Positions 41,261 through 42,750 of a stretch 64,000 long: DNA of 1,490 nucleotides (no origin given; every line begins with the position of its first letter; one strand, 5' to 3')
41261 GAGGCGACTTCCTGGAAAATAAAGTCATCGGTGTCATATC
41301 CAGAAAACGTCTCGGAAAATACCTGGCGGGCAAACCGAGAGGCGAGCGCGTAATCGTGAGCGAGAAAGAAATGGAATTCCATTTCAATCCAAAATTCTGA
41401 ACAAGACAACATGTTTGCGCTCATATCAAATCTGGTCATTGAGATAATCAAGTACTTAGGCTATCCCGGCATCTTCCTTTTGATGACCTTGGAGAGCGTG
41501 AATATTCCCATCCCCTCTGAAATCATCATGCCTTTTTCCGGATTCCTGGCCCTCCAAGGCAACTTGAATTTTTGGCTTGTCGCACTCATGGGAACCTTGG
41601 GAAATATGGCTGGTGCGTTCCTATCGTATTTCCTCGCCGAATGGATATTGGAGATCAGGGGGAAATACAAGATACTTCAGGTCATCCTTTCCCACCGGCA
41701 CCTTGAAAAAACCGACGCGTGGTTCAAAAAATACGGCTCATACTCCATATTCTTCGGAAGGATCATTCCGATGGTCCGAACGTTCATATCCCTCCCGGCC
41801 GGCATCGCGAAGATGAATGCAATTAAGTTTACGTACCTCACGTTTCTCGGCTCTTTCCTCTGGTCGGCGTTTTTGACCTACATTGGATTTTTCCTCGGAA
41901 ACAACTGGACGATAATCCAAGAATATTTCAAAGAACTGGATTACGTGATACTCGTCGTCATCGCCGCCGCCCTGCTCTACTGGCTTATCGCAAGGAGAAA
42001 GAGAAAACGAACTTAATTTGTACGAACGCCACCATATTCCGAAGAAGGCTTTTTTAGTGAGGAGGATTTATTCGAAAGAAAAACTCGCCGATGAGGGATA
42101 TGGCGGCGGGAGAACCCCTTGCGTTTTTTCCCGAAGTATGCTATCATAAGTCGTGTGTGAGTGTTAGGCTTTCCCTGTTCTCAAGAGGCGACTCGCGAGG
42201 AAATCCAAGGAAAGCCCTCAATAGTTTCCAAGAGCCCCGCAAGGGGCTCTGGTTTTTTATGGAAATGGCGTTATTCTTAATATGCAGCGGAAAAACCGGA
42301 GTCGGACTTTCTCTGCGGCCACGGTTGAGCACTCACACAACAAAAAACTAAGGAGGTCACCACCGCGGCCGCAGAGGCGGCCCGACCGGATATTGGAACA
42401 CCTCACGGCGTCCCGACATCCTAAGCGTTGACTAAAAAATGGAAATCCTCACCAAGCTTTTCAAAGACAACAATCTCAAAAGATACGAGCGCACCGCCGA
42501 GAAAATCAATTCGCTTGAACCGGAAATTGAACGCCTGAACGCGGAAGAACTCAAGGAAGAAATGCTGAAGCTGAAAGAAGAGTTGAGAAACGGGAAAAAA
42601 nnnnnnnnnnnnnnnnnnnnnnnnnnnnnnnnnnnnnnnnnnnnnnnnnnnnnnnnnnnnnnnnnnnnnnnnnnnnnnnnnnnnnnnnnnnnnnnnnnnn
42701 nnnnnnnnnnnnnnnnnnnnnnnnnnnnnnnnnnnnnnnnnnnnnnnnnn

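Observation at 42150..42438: Candidate sRNA with its own terminator whose 5' end is complementary to the loop of a large hairpin in the secA leader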

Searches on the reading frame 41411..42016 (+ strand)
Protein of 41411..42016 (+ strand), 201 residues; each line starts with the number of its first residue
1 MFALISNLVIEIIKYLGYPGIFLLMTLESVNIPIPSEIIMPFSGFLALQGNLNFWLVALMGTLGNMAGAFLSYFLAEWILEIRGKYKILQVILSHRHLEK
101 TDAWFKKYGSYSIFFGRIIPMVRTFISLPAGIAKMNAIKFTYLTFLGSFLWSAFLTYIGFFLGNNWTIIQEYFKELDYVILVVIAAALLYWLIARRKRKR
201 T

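Call 72: search_protein_families(library=pfam, proteins=[window:41411-42016:+], max_evalue=0.01)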
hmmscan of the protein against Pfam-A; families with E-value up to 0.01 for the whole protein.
window:41411-42016:+ (201 aa): 2 families
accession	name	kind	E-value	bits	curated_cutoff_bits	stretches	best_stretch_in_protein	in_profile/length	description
PF09335.16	VTT_dom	-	5.8e-23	82.1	33.9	1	34-159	1-121/123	VTT domain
PF06695.16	Sm_multidrug_ex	-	8.3e-05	23.6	30.7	1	47-151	9-118/121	Putative small multi-drug export protein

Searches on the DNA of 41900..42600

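Call 3: search_rna_families(source=window, start=41900, end=42600, threshold=evalue, max_evalue=10, show_alignments=5)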
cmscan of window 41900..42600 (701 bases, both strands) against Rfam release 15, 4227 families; matches with E-value up to 10: 10.
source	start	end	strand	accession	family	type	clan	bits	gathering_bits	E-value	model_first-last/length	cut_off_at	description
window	42221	42284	+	RF02663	GmglnB1_5p_UTR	Cis-reg;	-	20.7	54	0.32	1-85/85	no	GmglnB1 5'UTR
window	42300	42388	-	RF03216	mir-BART10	Gene; miRNA;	-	16.6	70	9.4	1-80/80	no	mir-BART10 microRNA precursor family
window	41908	41971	-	RF01198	snoR69Y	Gene; snRNA; snoRNA; CD-box;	CL00051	15.7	45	8.3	1-99/99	no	Small nucleolar RNA snoR69Y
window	42301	42386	+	RF00997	mir-942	Gene; miRNA;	-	15.1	100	9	1-86/86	no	mir-942 microRNA precursor family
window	42321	42357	+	RF00522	PreQ1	Cis-reg; riboswitch;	-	14.5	39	4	1-45/45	no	PreQ1 (pre queuosine) riboswitch aptamer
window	42020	42114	-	RF01986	ZEB2_AS1_3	Gene; lncRNA;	-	14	55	2.1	1-100/100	no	ZEB2 antisense RNA 1 conserved region 3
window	42376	42387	-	RF03057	nhaA-I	Cis-reg; riboswitch;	-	13.8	37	4.1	40-51/55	no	nhaA-I RNA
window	42133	42249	-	RF02110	DLEU2_6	Gene; lncRNA;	-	13.7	60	7.6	1-135/135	no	Deleted in lymphocytic leukemia 2 conserved region 6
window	42514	42600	+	RF02034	IMES-1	Gene;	-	12.3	81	5.9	1-98/191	3'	IMES-1 RNA motif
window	41996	42052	-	RF01952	SOX2OT_exon2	Gene; lncRNA;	-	11.8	45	5.7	1-69/69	no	SOX2 overlapping transcript exon 2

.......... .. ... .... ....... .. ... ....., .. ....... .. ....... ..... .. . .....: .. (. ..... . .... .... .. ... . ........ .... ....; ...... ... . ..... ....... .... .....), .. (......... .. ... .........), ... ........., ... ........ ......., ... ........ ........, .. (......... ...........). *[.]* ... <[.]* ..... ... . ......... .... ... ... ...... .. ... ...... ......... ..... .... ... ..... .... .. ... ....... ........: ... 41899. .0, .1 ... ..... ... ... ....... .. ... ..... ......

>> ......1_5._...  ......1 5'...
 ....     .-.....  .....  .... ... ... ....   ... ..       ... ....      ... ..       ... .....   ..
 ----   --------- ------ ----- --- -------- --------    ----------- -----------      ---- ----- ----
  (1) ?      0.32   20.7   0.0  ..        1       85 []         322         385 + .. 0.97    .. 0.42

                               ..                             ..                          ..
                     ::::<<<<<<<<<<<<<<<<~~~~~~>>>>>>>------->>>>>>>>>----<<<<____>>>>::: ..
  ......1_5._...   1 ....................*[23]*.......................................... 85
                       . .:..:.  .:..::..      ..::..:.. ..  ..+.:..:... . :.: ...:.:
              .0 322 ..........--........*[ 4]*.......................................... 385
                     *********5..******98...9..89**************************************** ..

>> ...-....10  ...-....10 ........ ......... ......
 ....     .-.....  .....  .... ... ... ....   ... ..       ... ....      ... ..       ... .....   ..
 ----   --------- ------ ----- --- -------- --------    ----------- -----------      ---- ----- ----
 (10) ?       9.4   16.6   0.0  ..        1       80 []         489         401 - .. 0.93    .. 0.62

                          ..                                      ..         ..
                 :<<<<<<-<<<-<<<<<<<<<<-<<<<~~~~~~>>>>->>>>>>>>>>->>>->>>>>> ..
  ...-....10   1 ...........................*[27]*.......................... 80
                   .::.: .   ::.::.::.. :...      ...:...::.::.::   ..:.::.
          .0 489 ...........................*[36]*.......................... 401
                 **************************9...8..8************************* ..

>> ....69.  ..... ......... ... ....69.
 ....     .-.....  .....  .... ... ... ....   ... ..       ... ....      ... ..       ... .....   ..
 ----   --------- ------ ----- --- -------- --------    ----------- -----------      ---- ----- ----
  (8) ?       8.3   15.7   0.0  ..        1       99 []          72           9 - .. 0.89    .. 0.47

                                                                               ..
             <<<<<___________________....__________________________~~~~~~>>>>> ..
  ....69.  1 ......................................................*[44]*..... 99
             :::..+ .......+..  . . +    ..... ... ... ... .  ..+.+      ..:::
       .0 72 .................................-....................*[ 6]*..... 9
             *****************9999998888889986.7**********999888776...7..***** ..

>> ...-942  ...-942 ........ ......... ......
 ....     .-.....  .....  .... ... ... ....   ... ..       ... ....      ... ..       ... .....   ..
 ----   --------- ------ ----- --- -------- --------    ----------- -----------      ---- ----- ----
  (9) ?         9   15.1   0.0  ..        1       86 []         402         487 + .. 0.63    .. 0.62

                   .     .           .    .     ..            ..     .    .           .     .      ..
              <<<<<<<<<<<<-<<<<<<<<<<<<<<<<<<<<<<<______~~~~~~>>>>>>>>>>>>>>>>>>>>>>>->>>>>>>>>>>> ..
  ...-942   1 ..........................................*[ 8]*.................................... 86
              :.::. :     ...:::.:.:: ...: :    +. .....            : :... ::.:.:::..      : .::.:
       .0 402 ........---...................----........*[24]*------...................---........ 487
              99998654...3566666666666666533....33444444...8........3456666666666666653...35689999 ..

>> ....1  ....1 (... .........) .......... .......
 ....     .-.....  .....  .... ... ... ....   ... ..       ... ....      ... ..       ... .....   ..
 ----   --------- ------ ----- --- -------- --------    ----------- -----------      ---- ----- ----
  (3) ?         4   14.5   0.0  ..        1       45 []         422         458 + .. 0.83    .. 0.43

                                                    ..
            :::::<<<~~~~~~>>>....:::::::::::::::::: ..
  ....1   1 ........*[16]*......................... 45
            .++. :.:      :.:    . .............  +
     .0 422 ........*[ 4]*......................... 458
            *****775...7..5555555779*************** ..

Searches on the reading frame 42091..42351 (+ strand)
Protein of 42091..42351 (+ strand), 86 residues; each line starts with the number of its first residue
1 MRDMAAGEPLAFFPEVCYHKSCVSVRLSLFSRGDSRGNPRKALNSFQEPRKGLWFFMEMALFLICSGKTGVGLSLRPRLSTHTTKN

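Call 72: search_protein_families(library=pfam, proteins=[window:42091-42351:+], max_evalue=0.01)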
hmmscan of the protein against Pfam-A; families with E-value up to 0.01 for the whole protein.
window:42091-42351:+ (86 aa): 0 families
